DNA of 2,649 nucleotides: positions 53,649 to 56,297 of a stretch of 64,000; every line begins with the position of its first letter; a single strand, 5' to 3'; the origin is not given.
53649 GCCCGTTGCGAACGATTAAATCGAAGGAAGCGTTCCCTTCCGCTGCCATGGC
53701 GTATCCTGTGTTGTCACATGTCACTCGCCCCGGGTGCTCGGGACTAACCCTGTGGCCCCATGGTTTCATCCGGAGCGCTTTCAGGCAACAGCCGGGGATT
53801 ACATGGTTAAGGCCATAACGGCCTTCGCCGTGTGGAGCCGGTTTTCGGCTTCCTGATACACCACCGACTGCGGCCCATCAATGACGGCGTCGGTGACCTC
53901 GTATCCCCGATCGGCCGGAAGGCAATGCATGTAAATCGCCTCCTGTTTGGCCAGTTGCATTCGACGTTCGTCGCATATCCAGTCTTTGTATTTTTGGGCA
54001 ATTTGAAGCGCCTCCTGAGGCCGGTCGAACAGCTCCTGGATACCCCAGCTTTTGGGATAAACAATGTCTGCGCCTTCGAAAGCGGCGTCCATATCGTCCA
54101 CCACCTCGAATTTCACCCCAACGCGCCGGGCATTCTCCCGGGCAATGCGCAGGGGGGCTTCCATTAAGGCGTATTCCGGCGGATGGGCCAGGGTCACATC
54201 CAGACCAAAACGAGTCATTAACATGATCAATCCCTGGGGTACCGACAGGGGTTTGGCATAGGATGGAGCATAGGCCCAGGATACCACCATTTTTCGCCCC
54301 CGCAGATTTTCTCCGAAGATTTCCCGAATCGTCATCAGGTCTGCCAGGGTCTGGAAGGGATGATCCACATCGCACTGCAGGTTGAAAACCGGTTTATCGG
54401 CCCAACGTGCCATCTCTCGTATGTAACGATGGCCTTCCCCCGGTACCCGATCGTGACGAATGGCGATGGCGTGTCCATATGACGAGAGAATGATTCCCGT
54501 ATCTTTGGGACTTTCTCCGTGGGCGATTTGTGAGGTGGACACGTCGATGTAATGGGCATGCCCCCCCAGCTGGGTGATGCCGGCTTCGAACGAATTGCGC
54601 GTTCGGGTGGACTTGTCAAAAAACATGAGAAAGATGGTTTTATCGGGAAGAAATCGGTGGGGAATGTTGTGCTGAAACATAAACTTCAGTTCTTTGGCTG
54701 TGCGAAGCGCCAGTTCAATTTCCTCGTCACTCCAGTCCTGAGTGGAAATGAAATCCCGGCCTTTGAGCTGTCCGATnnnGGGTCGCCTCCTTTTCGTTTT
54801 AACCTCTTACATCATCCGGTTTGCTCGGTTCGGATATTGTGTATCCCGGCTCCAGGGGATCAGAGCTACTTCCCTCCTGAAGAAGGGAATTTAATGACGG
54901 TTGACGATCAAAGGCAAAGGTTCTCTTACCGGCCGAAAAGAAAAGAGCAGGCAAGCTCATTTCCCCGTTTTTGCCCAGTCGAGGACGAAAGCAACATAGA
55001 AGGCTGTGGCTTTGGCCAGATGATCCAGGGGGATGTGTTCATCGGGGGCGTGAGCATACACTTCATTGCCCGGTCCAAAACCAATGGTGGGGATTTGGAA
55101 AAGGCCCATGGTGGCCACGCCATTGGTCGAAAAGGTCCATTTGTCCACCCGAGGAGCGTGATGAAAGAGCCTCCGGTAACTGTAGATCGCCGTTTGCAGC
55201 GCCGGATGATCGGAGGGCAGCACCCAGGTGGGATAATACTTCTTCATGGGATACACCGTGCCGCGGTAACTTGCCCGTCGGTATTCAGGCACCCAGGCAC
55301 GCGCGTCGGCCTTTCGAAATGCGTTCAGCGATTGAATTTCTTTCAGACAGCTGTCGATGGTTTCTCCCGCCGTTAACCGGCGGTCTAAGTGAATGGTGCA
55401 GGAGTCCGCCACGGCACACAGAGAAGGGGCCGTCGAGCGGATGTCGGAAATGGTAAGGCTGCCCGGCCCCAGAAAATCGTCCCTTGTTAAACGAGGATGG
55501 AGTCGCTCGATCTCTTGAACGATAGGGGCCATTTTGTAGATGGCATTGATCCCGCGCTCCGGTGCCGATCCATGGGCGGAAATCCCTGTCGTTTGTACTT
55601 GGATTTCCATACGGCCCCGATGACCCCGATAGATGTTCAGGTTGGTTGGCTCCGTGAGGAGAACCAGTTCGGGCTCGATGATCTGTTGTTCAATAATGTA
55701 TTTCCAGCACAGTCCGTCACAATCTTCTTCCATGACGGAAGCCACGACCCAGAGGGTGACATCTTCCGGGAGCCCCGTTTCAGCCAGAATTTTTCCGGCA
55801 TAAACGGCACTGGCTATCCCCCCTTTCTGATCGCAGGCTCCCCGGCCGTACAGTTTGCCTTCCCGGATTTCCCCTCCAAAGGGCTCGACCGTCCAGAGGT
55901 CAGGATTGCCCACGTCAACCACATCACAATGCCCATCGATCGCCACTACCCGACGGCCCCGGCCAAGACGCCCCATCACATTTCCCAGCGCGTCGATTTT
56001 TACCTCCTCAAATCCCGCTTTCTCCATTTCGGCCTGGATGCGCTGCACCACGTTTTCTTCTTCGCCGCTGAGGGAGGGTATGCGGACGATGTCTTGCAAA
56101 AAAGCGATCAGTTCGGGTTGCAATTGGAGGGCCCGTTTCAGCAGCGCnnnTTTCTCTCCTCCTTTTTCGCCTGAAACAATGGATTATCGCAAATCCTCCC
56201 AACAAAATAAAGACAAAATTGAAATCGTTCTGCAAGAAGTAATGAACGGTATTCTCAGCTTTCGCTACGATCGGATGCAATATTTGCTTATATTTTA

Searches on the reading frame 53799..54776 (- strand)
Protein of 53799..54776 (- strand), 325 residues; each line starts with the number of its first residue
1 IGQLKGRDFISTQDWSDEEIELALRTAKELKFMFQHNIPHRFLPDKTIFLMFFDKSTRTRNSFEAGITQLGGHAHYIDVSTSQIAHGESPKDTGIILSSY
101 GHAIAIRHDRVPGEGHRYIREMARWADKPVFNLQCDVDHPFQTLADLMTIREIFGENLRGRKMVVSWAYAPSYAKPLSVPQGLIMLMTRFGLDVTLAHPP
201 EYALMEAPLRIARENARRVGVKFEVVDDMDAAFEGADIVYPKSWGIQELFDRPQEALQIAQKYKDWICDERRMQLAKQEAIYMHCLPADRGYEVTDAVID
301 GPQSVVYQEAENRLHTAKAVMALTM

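Call 7: search_protein_families(library=pfam, proteins=[window:53799-54776:-], max_evalue=0.001)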
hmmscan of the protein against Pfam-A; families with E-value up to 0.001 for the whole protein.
window:53799-54776:- (325 aa): 2 families
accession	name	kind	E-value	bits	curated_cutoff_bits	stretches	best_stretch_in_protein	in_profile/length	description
PF02729.26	OTCace_N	-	7.3e-41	140.1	29.9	1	7-152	1-148/148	Aspartate/ornithine carbamoyltransferase, carbamoyl-P binding domain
PF00185.30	OTCace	-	1.8e-36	126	29.4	1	181-323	17-156/157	Aspartate/ornithine carbamoyltransferase, Asp/Orn binding domain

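Call 9: search_protein_families(library=ncbifam, proteins=[window:53799-54776:-], max_evalue=0.001)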
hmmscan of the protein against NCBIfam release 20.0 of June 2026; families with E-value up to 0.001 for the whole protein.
window:53799-54776:- (325 aa): 17 families
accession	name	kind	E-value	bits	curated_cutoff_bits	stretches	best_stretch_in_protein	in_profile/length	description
NF005538.0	PRK07200.1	equivalog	2.2e-79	267.3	453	1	3-315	18-366/396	knotted carbamoyltransferase YgeW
TIGR03316.1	ygeW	equivalog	7.3e-74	249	500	1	4-321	16-369/391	knotted carbamoyltransferase YgeW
NF003384.0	PRK04523.1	equivalog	4.9e-73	246.1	288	1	7-323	4-331/336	N-acetylornithine carbamoyltransferase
TIGR00658.1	orni_carb_tr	equivalog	1.5e-72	244.4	280.85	1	7-325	1-303/304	ornithine carbamoyltransferase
NF001986.0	PRK00779.1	subfamily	1.8e-72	244.1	306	1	4-324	3-303/307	ornithine carbamoyltransferase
TIGR04384.1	putr_carbamoyl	exception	5.4e-62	209.8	500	1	8-323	1-305/330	putrescine carbamoyltransferase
NF011380.0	PRK14805.1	equivalog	6.9e-48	163.2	421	1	8-322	3-297/302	ornithine carbamoyltransferase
NF003286.0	PRK04284.1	subfamily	8.8e-47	159.8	515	2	3-288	3-276/332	ornithine carbamoyltransferase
NF002032.1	PRK00856.1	equivalog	5.7e-41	140.6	263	1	7-324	1-296/297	aspartate carbamoyltransferase catalytic subunit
TIGR00670.1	asp_carb_tr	equivalog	3.7e-39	134.7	236.95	1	7-324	1-302/304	aspartate carbamoyltransferase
NF002470.0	PRK01713.1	equivalog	2.5e-35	122.5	545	1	4-322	5-330/334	ornithine carbamoyltransferase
NF009213.0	PRK12562.1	subfamily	2.5e-31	109.3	559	2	6-288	6-277/334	ornithine carbamoyltransferase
NF011379.0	PRK14804.1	equivalog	8.4e-30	103.9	373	1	8-321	8-305/311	ornithine carbamoyltransferase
NF006046.0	PRK08192.1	equivalog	2.2e-25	89.6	512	1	3-325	3-317/339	aspartate carbamoyltransferase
NF008853.0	PRK11891.1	equivalog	1.1e-21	77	560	1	8-320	90-393/430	aspartate carbamoyltransferase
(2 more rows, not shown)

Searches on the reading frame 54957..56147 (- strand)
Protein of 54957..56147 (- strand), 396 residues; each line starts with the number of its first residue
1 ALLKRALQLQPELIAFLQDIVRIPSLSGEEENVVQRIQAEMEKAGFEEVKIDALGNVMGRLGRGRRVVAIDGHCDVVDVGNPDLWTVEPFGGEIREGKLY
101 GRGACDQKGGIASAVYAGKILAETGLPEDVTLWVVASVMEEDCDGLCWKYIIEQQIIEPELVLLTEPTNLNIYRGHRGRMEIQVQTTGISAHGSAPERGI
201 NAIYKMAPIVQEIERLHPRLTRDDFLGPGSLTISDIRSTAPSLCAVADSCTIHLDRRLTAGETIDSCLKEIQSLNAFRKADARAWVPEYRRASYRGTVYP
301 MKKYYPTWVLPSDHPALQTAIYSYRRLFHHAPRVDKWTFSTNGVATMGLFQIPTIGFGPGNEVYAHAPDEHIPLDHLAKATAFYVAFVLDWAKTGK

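Call 3: search_protein_families(library=pfam, proteins=[window:54957-56147:-], max_evalue=0.01)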
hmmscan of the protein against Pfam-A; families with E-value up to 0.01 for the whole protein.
window:54957-56147:- (396 aa): 2 families
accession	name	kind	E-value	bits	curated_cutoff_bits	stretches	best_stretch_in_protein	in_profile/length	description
PF01546.33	Peptidase_M20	-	2.2e-27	96.8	24.6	1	70-389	2-205/206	Peptidase family M20/M25/M40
PF07687.19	M20_dimer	-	1.1e-15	57.9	21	1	175-274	2-98/107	Peptidase dimerisation domain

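Call 9: search_protein_families(library=ncbifam, proteins=[window:54957-56147:-], max_evalue=0.001)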
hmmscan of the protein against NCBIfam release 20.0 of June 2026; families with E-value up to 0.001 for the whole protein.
window:54957-56147:- (396 aa): 56 families (the best 25 are shown)
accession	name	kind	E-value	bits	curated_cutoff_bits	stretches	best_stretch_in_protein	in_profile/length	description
NF009555.0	PRK13004.1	equivalog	1.6e-165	550.8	321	1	3-393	7-397/399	YgeY family selenium metabolism-linked hydrolase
TIGR03526.1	selenium_YgeY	hypoth_equivalog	1.9e-158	527.5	321.5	1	3-387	5-389/395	YgeY family selenium metabolism-linked hydrolase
TIGR01910.1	DapE-ArgE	subfamily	5.1e-58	197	217.6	1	14-381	1-371/373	ArgE/DapE family deacylase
NF006365.0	PRK08588.1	subfamily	4e-42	144.9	289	1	12-236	8-237/383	succinyl-diaminopimelate desuccinylase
TIGR01892.1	AcOrn-deacetyl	equivalog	2.5e-41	141.9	297.7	1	17-384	3-361/365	acetylornithine deacetylase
NF009558.0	PRK13013.1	equivalog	1.7e-40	139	428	2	10-221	15-245/429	acetylornithine deacetylase/succinyl-diaminopimelate desuccinylase family protein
NF006400.0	PRK08651.1-3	equivalog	2.4e-40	138.6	374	1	57-388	75-403/410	succinyl-diaminopimelate desuccinylase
NF006399.0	PRK08651.1-2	equivalog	1.6e-39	136.1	381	2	10-216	3-216/405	succinyl-diaminopimelate desuccinylase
NF005710.0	PRK07522.1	subfamily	1e-37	130.3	412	1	10-387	7-384/391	acetylornithine deacetylase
NF005373.0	PRK06915.1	equivalog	1.8e-37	129.3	428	1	62-393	91-419/422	peptidase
NF009557.0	PRK13009.1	equivalog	4.3e-36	124.8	284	1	12-390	4-373/377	succinyl-diaminopimelate desuccinylase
NF005306.0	PRK06837.1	subfamily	1.7e-35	122.7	376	1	62-392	95-422/427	ArgE/DapE family deacylase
NF003367.0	PRK04443.1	equivalog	9.3e-34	117.3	363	1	12-383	8-337/349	[LysW]-lysine hydrolase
TIGR01900.1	dapE-gram_pos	equivalog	2.9e-33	115.2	304.2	1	12-387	4-349/351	succinyl-diaminopimelate desuccinylase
NF003474.0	PRK05111.1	equivalog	8.7e-30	103.9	460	1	11-382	6-371/383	acetylornithine deacetylase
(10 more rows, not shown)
